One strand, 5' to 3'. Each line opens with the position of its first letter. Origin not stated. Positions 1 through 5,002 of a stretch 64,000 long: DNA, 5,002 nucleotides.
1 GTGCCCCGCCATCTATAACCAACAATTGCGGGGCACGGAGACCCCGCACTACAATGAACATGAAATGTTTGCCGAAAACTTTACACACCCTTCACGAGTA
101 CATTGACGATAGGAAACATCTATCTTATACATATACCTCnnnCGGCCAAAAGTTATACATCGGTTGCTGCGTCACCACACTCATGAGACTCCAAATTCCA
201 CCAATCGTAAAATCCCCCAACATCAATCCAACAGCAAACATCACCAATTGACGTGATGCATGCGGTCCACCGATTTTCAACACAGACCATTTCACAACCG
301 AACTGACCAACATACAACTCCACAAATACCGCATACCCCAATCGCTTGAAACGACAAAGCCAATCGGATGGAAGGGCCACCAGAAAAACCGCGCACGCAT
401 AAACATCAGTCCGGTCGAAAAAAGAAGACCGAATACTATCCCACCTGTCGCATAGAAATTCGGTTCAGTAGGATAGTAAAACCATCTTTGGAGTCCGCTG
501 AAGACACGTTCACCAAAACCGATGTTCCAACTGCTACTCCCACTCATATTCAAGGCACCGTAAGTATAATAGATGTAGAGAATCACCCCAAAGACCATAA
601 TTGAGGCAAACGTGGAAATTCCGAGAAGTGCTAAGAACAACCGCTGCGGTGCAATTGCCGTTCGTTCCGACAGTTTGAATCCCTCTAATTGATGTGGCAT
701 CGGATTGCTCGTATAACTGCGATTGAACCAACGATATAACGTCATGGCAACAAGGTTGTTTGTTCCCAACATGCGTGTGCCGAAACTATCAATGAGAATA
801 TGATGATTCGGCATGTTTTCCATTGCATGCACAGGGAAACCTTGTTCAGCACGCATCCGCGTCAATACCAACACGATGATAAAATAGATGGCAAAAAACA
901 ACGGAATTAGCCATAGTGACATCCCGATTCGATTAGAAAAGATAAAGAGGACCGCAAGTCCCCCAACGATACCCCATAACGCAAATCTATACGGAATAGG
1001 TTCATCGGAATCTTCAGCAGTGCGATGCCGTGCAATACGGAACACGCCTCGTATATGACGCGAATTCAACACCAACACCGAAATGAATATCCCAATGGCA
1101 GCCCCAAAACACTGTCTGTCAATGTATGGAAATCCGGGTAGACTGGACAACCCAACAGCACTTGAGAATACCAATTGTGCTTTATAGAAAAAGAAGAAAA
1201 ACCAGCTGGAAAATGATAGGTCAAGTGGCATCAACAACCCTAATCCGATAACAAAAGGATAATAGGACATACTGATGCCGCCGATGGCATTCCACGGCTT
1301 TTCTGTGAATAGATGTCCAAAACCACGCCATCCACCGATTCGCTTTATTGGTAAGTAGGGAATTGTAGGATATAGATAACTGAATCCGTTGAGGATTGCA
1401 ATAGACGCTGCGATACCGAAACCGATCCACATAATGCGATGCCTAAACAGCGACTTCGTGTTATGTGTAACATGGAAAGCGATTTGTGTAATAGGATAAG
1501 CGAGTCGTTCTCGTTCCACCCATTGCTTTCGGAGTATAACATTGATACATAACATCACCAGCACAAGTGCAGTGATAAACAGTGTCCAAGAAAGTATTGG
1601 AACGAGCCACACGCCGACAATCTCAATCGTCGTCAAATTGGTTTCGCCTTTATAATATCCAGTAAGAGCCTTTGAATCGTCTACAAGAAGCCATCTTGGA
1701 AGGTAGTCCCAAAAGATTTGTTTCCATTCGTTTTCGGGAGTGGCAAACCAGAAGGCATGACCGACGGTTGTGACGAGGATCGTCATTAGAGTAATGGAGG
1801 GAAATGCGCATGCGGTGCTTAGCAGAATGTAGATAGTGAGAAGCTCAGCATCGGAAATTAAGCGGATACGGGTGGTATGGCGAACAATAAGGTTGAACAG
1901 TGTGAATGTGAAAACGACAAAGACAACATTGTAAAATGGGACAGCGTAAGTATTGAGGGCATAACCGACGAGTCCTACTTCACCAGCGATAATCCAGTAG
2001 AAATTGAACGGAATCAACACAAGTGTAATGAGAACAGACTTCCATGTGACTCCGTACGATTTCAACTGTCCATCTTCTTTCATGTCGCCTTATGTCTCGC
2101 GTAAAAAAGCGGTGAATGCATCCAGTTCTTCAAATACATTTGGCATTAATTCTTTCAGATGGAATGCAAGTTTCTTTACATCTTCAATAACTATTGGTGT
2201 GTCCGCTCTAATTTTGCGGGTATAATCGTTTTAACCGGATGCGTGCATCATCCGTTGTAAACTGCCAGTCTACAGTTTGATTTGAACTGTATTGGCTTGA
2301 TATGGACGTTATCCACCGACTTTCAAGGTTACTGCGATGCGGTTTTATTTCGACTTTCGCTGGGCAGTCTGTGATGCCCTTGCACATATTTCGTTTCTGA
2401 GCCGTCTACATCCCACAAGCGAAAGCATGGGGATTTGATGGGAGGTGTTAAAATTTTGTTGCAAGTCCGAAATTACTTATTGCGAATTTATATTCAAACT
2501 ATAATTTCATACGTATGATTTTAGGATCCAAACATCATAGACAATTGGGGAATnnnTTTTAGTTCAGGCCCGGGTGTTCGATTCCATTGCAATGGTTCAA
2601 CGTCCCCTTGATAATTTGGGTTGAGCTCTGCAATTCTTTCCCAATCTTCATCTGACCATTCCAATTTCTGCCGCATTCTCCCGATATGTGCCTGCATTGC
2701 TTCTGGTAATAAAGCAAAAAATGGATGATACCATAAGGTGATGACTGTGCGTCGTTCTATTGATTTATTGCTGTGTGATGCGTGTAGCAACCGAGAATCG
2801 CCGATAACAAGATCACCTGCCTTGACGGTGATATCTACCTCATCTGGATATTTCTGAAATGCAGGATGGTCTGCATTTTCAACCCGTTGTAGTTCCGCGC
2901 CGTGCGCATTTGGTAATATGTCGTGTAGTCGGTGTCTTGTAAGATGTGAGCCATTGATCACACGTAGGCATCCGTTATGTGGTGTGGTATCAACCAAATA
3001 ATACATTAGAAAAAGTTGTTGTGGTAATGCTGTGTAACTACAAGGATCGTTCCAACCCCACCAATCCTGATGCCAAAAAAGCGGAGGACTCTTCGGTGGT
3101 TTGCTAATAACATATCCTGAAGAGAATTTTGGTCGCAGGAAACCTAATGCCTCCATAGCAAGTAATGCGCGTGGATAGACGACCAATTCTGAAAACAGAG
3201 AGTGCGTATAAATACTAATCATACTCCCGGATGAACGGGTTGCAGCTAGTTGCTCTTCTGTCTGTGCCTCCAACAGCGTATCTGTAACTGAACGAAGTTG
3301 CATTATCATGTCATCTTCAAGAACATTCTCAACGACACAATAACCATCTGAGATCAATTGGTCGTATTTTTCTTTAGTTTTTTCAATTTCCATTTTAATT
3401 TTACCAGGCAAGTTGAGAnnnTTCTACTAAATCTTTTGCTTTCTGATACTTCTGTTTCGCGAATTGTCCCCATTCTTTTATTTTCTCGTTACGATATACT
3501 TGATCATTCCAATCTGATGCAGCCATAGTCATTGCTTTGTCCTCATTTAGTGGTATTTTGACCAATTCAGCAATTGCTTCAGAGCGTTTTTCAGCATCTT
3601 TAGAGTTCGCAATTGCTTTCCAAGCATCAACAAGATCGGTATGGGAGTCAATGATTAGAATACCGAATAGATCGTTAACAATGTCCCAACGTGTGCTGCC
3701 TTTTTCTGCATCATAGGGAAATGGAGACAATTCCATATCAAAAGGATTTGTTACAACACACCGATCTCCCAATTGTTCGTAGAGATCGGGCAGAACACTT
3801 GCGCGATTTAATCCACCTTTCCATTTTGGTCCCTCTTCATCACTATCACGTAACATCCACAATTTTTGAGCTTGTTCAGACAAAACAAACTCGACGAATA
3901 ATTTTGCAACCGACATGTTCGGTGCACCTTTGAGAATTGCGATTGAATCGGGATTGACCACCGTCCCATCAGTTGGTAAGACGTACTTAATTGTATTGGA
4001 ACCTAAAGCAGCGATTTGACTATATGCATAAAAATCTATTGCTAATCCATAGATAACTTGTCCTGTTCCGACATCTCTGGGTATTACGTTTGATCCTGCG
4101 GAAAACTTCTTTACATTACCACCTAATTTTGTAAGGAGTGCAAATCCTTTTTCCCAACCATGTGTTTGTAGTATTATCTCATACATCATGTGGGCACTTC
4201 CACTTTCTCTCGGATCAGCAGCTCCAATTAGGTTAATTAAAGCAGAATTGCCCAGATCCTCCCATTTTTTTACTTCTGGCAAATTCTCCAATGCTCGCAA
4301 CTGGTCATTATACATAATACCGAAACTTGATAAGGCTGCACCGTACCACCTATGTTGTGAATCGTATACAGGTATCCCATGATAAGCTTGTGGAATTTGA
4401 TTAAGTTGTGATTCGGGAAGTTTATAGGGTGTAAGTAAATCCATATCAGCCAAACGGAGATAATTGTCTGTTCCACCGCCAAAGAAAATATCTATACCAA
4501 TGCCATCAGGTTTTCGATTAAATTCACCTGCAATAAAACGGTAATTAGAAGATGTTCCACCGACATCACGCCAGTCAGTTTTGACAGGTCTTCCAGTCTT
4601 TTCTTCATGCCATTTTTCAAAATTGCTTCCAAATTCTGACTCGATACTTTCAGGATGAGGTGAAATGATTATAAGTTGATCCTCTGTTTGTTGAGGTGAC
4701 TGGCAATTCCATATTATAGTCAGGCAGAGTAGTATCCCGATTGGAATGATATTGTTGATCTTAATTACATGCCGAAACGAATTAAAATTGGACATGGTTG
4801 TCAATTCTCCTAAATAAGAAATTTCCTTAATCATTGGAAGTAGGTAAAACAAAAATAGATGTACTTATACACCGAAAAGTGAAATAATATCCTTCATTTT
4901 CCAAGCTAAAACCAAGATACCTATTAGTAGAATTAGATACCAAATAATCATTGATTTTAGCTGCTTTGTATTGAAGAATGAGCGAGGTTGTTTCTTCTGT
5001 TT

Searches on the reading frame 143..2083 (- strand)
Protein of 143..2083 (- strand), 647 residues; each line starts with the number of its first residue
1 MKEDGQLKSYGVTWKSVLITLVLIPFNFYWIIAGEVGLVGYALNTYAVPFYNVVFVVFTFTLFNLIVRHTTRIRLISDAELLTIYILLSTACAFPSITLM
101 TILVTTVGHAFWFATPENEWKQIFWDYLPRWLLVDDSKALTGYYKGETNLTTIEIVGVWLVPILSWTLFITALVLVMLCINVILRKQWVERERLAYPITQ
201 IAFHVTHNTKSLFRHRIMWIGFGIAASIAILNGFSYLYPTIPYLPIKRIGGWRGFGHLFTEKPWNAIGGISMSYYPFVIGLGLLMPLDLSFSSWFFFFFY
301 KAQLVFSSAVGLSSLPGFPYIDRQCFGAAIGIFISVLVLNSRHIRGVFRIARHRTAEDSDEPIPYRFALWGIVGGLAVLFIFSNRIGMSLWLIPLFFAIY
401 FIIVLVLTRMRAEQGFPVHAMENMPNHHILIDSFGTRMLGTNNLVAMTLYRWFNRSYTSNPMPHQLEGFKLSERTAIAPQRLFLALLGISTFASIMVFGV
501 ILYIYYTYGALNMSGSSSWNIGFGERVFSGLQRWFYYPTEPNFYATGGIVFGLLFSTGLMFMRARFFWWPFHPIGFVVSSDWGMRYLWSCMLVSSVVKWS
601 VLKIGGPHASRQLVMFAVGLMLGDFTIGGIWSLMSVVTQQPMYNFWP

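Call 4: search_protein_families(library=pfam, proteins=[window:143-2083:-], max_evalue=1)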
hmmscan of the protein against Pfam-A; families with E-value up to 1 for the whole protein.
window:143-2083:- (647 aa): 2 families
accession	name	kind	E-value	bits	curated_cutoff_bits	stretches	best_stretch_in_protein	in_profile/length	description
PF20581.3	DUF6785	-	1.1e-154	516.2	25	1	13-509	1-498/498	Family of unknown function (DUF6785)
PF20580.3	DUF6784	-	2.3e-32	111.6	26.4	1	548-647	3-101/101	Domain of unknown function (DUF6784)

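Call 5: search_protein_families(library=ncbifam, proteins=[window:143-2083:-], max_evalue=1)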
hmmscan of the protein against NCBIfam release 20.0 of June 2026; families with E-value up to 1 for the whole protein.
window:143-2083:- (647 aa): 0 families

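Call 34: find_related_loci(query=window:143-2083:-, collection=metagenome_contigs, flank=10000)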
Query window:143-2083:- (647 aa) in metagenome_contigs; peptide patterns used: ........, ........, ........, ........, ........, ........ (x = any residue, [..] = any of these).
391 stretches matched a pattern; 238 encode a relative of the query (tblastn E <= 1e-3); the best 80 are kept; 79 distinct loci.
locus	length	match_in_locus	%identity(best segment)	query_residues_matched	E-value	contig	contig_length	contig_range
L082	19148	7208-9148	91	1-647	0e+0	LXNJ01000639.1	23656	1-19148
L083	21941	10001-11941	89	1-647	0e+0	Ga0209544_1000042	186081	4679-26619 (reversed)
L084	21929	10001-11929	87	1-647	0e+0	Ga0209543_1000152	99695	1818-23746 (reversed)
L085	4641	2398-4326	86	1-647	0e+0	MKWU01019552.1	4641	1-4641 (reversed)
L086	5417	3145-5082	75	2-647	0e+0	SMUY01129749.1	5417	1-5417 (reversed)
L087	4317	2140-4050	63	9-647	0e+0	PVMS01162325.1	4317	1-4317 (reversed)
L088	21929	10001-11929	87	1-647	0e+0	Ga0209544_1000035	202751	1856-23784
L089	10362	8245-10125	44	15-647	1e-173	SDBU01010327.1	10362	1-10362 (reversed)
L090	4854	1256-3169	44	2-646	2e-175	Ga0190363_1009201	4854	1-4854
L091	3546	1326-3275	44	4-646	2e-177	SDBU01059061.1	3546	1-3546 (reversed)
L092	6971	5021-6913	44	12-647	3e-168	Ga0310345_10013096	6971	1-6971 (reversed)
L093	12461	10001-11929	43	1-647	3e-166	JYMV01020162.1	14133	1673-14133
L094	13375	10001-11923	43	11-646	4e-165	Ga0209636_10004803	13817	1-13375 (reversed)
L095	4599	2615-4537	43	11-646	1e-169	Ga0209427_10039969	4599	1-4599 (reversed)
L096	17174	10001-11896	41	1-645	2e-163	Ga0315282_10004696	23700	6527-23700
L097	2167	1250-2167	86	1-306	3e-176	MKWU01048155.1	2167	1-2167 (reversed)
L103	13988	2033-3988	41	2-646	6e-159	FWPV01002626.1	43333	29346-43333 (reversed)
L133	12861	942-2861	41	11-647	1e-143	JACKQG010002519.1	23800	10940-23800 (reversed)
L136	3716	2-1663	40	82-645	1e-144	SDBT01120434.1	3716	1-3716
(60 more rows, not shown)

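Call 49: search_protein_families(library=pfam, proteins=[L103:3915-4703:+, L083:9059-9991:+, L084:8938-9921:+, L097:319-1260:+, L086:2204-3067:+, L087:1283-2110:+], max_evalue=0.001)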
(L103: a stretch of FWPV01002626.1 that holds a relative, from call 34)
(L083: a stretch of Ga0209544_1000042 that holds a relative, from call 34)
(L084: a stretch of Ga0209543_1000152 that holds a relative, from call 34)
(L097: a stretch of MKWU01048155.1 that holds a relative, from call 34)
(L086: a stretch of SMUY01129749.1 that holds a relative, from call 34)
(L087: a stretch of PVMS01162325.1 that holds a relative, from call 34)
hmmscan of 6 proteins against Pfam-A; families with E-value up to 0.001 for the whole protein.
L103:3915-4703:+ (263 aa): 1 family
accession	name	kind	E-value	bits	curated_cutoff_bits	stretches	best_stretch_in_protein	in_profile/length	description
PF00075.30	RNase_H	-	9.3e-08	32.8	25.8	1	30-158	4-139/141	RNase H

L083:9059-9991:+ (311 aa): 2 families
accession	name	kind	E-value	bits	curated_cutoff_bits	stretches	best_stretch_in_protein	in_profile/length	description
PF20797.2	HepT-like_2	-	7e-08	33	27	1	204-306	3-108/110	HepT-like protein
PF18765.7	Polbeta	-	1.1e-05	25.9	26.9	1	58-129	13-85/93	Polymerase beta, Nucleotidyltransferase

L084:8938-9921:+ (328 aa): 2 families
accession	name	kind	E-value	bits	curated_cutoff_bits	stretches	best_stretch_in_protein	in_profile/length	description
PF00676.26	E1_dh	-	4.4e-95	318.5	22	1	14-314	1-299/300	Dehydrogenase E1 component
PF02775.26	TPP_enzyme_C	-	1.4e-05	25.3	21.9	1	112-237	25-151/151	Thiamine pyrophosphate enzyme, C-terminal TPP binding domain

L097:319-1260:+ (314 aa): 2 families
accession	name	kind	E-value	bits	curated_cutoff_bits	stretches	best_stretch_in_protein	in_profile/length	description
PF20797.2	HepT-like_2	-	1.4e-28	99.6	27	1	198-303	3-109/110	HepT-like protein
PF18765.7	Polbeta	-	7e-07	29.8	26.9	1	50-127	7-86/93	Polymerase beta, Nucleotidyltransferase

L086:2204-3067:+ (288 aa): 1 family
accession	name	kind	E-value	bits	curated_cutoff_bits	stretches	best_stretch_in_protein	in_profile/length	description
PF05721.19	PhyH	-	4.4e-15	57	22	1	10-238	1-212/213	Phytanoyl-CoA dioxygenase (PhyH)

L087:1283-2110:+ (276 aa): 1 family
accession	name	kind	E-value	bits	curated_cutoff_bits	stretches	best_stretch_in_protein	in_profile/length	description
PF13385.13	Laminin_G_3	-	7.1e-27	94.9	27.6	1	104-251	7-151/151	Concanavalin A-like lectin/glucanases superfamily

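Call 73: search_protein_families(library=pfam, proteins=[L133:8763-9929:+, L136:1669-2835:+], max_evalue=0.001)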
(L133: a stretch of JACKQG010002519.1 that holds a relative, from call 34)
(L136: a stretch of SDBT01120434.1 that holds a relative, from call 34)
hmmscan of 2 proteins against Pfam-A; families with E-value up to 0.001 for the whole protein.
L133:8763-9929:+ (389 aa): 3 families
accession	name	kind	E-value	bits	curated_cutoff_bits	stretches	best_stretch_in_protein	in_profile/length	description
PF01663.27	Phosphodiest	-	3.3e-41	142.4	23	1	36-350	1-330/342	Type I phosphodiesterase / nucleotide pyrophosphatase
PF08665.17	PglZ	-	1.8e-06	28.5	25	1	186-250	107-175/179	PglZ domain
PF01676.23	Metalloenzyme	-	0.00021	21.3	24.3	1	196-247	148-202/252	Metalloenzyme superfamily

L136:1669-2835:+ (389 aa): 3 families
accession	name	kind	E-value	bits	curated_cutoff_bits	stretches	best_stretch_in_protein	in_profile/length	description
PF13091.12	PLDc_2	-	5.3e-36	123.8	27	2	233-347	1-119/132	PLD-like domain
PF00614.28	PLDc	-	4.8e-11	42.6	21.9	2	309-328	5-24/28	Phospholipase D Active site motif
PF07894.18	SACK1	-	1.9e-05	24.8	21.4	1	218-278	115-176/274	Scaffolding anchor of CK1 domain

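Call 74: predict_structure(alignment_id=A5)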
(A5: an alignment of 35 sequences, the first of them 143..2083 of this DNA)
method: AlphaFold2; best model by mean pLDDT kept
length: 647 residues; sequences in the alignment: 35
mean_pLDDT: 87.1   pTM: 0.90
mean pLDDT of the five models: 87.1, 84.6, 83.8, 83.5, 82.3
residues with pLDDT >= 90: 365; 70-90: 220; 50-70: 54; < 50: 8
segments of 3 or more residues with pLDDT < 50: 1-7
pLDDT, mean of each block of 10 residues (from residue 1): 44 90 92 71 55 87 90 84 93 77 86 87 90 94 91 92 95 96 90 80 84 93 95 91 78 74 88 87 91 94 92 82 92 92 91 76 94 98 97 94 91 77 78 93 92 70 91 87 95 93 91 72 82 92 93 95 92 91 84 93 93 93 90 86 70
secondary structure, 60 per line:
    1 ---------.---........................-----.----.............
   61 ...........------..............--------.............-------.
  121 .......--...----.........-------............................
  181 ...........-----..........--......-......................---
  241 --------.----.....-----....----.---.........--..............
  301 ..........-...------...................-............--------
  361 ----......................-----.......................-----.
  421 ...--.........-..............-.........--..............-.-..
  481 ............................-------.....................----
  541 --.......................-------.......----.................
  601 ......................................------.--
elements in order: H14-37 H48-71 H78-91 H100-112 H120-127 H137-145 H153-191 H197-206 H209-214 H216-237 H254-258 H264-267 H276-284 H287-310 H321-339 H341-352 H365-386 H392-414 H420-423 H426-434 H436-449 H451-459 H462-475 H479-508 H516-536 H543-565 H573-579 H584-638

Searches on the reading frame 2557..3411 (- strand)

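Call 4: search_protein_families(library=pfam, proteins=[window:2557-3411:-], max_evalue=1)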
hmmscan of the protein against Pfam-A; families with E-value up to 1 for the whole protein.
window:2557-3411:- (285 aa): 3 families
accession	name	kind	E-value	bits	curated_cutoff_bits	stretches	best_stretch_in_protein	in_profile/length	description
PF05721.19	PhyH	-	2e-22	80.9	22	1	21-222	3-212/213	Phytanoyl-CoA dioxygenase (PhyH)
PF13640.12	2OG-FeII_Oxy_3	-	0.0018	19.6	27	1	113-229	14-98/98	2OG-Fe(II) oxygenase superfamily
PF13759.12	2OG-FeII_Oxy_5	-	0.03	15.2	27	1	178-224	52-98/101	Putative 2OG-Fe(II) oxygenase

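Call 79: search_protein_families(library=ncbifam, proteins=[window:2557-3411:-], max_evalue=0.00001)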
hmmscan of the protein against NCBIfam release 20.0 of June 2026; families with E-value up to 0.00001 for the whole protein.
window:2557-3411:- (285 aa): 1 family
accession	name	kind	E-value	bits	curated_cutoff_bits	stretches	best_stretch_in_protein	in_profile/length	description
TIGR02408.1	ectoine_ThpD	equivalog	2.1e-08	33.8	336.5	1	13-229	19-248/277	ectoine hydroxylase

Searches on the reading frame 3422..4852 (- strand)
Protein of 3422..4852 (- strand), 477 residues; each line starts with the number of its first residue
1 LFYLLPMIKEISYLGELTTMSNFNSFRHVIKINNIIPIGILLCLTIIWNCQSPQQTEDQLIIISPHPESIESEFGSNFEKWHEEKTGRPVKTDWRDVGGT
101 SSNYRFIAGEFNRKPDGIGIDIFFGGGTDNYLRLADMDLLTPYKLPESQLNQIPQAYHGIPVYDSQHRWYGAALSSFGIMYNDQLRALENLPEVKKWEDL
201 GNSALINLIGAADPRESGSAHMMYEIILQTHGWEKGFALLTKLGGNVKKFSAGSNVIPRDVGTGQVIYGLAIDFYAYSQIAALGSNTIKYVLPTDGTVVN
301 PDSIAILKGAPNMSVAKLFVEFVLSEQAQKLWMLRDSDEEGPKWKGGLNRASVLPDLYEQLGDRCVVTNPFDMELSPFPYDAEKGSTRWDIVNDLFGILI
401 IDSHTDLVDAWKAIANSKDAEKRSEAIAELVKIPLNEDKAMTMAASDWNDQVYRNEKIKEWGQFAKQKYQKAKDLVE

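Call 4: search_protein_families(library=pfam, proteins=[window:3422-4852:-], max_evalue=1)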
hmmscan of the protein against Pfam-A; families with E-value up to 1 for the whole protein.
window:3422-4852:- (477 aa): 4 families
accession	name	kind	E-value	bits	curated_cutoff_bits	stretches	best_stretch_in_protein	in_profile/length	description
PF13343.11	SBP_bac_6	-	2.2e-21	76.9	24.6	1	133-332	23-211/245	Bacterial extracellular solute-binding protein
PF13416.11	SBP_bac_8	-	1.5e-12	48.4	27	1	121-333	41-253/279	Bacterial extracellular solute-binding protein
PF13531.11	SBP_bac_11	-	2.4e-08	34.5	25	1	193-332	92-221/227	Bacterial extracellular solute-binding protein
PF01547.30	SBP_bac_1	-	8.4e-07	29.7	26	1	76-330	12-307/307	Bacterial extracellular solute-binding protein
